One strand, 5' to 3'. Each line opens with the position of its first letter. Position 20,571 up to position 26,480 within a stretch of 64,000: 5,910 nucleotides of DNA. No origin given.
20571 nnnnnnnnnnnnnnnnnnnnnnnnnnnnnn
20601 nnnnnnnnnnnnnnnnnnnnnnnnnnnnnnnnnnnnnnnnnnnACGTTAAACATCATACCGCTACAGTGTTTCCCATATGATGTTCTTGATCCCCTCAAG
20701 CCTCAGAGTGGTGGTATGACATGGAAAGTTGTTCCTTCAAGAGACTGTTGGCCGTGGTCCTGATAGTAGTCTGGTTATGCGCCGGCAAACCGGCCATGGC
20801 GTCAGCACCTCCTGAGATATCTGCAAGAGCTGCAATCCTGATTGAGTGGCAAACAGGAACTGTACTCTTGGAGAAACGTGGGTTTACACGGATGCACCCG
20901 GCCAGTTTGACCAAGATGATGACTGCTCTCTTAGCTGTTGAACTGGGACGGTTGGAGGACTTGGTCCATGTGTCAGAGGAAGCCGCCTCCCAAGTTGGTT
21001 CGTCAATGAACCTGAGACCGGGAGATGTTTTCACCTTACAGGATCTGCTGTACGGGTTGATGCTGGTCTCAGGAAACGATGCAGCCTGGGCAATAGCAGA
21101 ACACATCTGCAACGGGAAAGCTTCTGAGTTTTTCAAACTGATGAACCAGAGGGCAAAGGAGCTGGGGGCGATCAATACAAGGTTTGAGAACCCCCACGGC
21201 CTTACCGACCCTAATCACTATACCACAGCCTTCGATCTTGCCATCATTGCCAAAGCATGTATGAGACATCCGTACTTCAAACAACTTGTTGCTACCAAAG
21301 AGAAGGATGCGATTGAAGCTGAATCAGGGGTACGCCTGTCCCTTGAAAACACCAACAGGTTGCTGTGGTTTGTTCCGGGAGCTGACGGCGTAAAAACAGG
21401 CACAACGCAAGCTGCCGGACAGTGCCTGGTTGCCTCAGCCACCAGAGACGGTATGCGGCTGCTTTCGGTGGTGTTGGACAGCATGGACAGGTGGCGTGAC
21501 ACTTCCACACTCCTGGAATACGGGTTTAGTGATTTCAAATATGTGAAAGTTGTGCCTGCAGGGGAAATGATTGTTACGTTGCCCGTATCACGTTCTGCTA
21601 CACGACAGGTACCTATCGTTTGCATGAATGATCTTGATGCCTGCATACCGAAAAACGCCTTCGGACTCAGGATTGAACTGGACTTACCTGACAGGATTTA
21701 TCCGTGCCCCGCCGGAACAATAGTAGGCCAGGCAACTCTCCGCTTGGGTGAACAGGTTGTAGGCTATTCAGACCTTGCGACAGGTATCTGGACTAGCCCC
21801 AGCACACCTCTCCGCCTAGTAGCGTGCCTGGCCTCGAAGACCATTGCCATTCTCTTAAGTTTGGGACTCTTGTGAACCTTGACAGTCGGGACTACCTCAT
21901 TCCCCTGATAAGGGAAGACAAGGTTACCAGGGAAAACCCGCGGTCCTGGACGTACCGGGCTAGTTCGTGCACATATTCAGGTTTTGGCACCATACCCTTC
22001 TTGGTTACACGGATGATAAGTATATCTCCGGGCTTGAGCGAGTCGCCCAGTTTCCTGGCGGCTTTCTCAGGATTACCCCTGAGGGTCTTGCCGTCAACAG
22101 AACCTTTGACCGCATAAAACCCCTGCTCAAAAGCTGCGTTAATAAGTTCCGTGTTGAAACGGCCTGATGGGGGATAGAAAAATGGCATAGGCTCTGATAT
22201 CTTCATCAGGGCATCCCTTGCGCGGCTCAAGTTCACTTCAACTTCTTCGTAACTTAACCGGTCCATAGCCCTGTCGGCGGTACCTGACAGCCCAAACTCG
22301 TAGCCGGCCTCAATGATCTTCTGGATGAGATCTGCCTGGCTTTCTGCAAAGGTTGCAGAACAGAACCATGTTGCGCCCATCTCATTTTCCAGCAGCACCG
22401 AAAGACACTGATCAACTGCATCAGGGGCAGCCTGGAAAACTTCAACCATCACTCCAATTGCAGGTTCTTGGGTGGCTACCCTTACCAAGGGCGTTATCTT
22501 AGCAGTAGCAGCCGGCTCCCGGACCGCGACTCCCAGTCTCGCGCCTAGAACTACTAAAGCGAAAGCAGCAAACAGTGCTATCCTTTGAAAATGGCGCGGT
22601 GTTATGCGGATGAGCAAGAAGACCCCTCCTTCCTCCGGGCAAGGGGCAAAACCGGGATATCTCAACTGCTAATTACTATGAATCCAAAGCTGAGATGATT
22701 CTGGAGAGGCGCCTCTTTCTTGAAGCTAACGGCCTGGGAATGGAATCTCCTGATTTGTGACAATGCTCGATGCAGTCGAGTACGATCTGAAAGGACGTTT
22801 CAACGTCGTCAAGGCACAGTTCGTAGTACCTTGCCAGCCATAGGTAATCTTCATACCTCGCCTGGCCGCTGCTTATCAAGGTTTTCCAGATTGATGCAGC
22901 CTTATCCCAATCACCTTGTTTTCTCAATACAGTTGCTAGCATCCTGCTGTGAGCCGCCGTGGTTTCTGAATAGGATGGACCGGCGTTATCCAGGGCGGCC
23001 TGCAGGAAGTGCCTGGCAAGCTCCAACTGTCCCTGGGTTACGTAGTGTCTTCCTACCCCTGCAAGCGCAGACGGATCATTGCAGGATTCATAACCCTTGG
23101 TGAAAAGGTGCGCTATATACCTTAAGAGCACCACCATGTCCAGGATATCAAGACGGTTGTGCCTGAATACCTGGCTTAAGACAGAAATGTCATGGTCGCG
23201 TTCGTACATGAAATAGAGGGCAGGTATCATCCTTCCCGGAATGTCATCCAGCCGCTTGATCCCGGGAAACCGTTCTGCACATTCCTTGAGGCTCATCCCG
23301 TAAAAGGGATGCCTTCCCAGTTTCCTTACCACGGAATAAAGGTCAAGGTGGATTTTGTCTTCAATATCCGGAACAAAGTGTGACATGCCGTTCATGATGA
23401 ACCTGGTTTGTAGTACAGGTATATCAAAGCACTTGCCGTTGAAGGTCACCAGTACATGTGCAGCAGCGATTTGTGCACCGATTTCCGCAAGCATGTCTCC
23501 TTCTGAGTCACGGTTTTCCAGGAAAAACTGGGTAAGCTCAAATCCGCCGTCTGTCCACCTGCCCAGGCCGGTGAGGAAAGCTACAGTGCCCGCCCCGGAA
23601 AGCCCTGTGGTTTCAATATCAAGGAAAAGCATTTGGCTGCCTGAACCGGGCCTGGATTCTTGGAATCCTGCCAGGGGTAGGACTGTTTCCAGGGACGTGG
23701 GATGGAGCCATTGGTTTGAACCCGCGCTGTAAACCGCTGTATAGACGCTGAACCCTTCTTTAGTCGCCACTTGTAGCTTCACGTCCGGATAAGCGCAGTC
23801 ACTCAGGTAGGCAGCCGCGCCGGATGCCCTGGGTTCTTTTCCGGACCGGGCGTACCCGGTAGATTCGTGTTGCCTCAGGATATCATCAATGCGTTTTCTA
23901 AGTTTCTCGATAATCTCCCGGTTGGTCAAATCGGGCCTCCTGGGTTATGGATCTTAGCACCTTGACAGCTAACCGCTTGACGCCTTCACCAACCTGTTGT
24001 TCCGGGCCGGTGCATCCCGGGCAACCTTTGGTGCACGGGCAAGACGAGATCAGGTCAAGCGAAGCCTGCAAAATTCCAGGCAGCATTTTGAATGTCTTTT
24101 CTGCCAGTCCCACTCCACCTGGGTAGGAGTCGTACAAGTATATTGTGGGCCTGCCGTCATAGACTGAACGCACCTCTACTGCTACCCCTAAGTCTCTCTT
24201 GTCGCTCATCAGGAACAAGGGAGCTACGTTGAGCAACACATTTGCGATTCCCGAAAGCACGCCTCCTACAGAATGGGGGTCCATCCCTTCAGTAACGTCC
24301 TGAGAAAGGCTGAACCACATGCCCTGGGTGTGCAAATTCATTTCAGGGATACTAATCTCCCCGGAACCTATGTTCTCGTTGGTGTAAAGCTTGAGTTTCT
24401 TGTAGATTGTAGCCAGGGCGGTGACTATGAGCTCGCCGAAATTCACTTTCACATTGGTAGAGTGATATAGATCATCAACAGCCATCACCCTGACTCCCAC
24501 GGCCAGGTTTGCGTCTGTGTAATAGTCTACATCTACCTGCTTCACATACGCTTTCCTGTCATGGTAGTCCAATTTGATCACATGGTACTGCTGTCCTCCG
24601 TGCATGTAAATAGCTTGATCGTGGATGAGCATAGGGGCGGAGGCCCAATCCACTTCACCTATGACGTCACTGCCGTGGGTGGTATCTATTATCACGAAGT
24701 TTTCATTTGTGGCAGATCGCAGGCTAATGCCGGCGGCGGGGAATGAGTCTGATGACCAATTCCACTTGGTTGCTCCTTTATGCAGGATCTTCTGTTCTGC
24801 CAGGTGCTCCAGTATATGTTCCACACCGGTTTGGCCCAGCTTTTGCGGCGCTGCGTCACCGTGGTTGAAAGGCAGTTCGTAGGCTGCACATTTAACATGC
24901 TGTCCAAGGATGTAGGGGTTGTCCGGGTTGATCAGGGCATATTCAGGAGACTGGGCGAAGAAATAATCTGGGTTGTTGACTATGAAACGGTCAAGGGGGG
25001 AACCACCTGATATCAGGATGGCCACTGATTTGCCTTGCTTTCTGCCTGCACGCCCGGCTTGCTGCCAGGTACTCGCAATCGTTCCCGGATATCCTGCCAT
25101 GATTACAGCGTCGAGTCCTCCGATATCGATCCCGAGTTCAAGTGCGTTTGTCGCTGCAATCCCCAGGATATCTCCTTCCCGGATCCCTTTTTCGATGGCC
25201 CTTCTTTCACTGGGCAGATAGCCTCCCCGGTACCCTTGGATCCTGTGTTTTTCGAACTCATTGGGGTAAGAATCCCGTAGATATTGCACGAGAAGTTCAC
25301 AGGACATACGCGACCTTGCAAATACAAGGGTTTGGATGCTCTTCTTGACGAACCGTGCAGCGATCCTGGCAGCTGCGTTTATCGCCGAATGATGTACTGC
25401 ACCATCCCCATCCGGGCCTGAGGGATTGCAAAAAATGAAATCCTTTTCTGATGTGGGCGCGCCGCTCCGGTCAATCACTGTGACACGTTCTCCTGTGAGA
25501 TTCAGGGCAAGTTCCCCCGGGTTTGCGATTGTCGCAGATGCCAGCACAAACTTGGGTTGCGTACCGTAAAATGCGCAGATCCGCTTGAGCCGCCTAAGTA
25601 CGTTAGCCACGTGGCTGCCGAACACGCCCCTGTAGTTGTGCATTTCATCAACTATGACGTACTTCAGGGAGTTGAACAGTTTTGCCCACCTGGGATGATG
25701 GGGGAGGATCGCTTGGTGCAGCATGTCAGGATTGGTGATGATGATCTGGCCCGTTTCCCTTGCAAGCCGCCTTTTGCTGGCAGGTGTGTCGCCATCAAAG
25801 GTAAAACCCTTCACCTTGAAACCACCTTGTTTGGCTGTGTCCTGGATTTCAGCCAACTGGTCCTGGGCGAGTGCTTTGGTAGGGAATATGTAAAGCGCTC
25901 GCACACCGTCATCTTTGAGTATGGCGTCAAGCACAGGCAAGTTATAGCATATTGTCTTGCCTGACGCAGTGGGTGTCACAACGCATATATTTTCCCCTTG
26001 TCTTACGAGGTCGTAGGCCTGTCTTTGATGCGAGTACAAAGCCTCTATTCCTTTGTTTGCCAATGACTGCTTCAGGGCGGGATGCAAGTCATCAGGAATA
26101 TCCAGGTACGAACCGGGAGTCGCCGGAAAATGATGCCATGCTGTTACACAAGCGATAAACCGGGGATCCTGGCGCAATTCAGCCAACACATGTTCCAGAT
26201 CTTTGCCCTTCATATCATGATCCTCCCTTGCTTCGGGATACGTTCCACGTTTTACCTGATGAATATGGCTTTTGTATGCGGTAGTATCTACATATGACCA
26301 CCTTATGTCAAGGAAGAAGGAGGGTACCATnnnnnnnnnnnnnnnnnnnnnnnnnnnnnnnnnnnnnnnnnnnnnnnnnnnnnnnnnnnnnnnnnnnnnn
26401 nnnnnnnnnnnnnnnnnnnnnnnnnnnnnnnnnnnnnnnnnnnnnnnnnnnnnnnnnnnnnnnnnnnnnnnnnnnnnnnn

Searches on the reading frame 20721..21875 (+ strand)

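Call 33: search_protein_families(library=ncbifam, proteins=[window:20721-21875:+], max_evalue=1e-10)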
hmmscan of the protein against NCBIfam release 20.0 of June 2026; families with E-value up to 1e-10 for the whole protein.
window:20721-21875:+ (384 aa): 7 families
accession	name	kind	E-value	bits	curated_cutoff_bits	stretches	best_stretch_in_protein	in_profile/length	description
NF007445.0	PRK10001.1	equivalog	6.7e-46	156.8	765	1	10-340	11-356/400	serine-type D-Ala-D-Ala carboxypeptidase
NF008059.0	PRK10793.1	equivalog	5.8e-43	147.1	694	1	26-311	37-331/403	D-alanyl-D-alanine carboxypeptidase DacA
NF008489.0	PRK11397.1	equivalog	8.2e-41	140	610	1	20-313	22-324/389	serine-type D-Ala-D-Ala carboxypeptidase DacD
NF000471.1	vanY_of_D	exception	2e-35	122.7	625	1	32-260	96-343/354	transpeptidase-like D-Ala-D-Ala carboxypeptidase VanY-D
NF038273.1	strep_PBP3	exception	7e-33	114.2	490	1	7-313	1-335/407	D-alanyl-D-alanine carboxypeptidase PBP3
NF008668.0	PRK11669.1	equivalog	2.5e-28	99.1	294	1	21-258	27-267/316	D-alanyl-D-alanine endopeptidase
NF038258.2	PBP4_Staph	exception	2e-27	96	500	1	37-282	43-316/366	penicillin-binding protein PBP4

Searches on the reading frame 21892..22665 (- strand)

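Call 33: search_protein_families(library=ncbifam, proteins=[window:21892-22665:-], max_evalue=1e-10)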
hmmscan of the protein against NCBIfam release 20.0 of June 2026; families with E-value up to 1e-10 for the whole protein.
window:21892-22665:- (257 aa): 2 families
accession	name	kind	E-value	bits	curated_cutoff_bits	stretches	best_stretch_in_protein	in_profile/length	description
TIGR02764.1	spore_ybaN_pdaB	equivalog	2.3e-21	76.4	237.4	1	80-253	17-191/191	polysaccharide deacetylase family sporulation protein PdaB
TIGR02873.1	spore_ylxY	hypoth_equivalog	3.3e-15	56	391.5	1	58-253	75-267/268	probable sporulation protein, polysaccharide deacetylase family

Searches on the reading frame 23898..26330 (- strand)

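Call 33: search_protein_families(library=ncbifam, proteins=[window:23898-26330:-], max_evalue=1e-10)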
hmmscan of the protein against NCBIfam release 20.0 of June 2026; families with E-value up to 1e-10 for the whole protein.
window:23898-26330:- (810 aa): 15 families
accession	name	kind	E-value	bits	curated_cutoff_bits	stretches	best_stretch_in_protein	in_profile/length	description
TIGR03817.1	DECH_helic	hypoth_equivalog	2.2e-206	687.5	874.1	1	65-775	4-715/742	helicase/secretion neighborhood putative DEAH-box helicase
TIGR04121.1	DEXH_lig_assoc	equivalog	3.6e-43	147.4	850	1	88-440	5-355/804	ligase-associated DNA damage response DEXH box helicase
NF010338.0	PRK13767.1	equivalog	1.4e-38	132.7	849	1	78-435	15-389/877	ATP-dependent helicase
NF007284.0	PRK09751.1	equivalog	2.4e-21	74.8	1496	1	97-287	29-237/1538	ATP-dependent helicase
NF002654.0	PRK02362.1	equivalog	8e-21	74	887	1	82-358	8-270/739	ATP-dependent DNA helicase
NF001308.0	PRK00254.1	equivalog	9.6e-21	73.7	1216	1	86-346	12-253/720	ATP-dependent DNA helicase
NF041063.1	DpdF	equivalog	3e-20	72.4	550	1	108-270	154-324/813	protein DpdF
NF010337.0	PRK13766.1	equivalog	2.3e-15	55.8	610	0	102-235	21-146/781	Hef nuclease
NF002251.0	PRK01172.1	equivalog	9.2e-14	50.6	891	1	97-356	22-261/674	ATP-dependent DNA helicase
TIGR01389.1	recQ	equivalog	9.5e-14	50.7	640.2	0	334-440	227-327/591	DNA helicase RecQ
NF040935.1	helicase_Hel308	equivalog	2.4e-13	49.1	1200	1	85-288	14-201/704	ATP-dependent DNA helicase Hel308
NF041067.1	DpdJ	equivalog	3.3e-13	48.2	800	0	220-283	360-420/1482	protein DpdJ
NF053631.1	RNA_helic_CshA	equivalog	3e-12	46.1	646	0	82-231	6-151/434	degradosome RNA helicase CshA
NF053636.1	DDHlcsCsdAPsy1082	equivalog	8e-12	44.4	890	0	81-201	9-133/512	DEAD/DEAH box helicase CsdA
TIGR00614.1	recQ_fam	subfamily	2e-11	43.4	219.8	0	334-440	228-329/470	RecQ family ATP-dependent DNA helicase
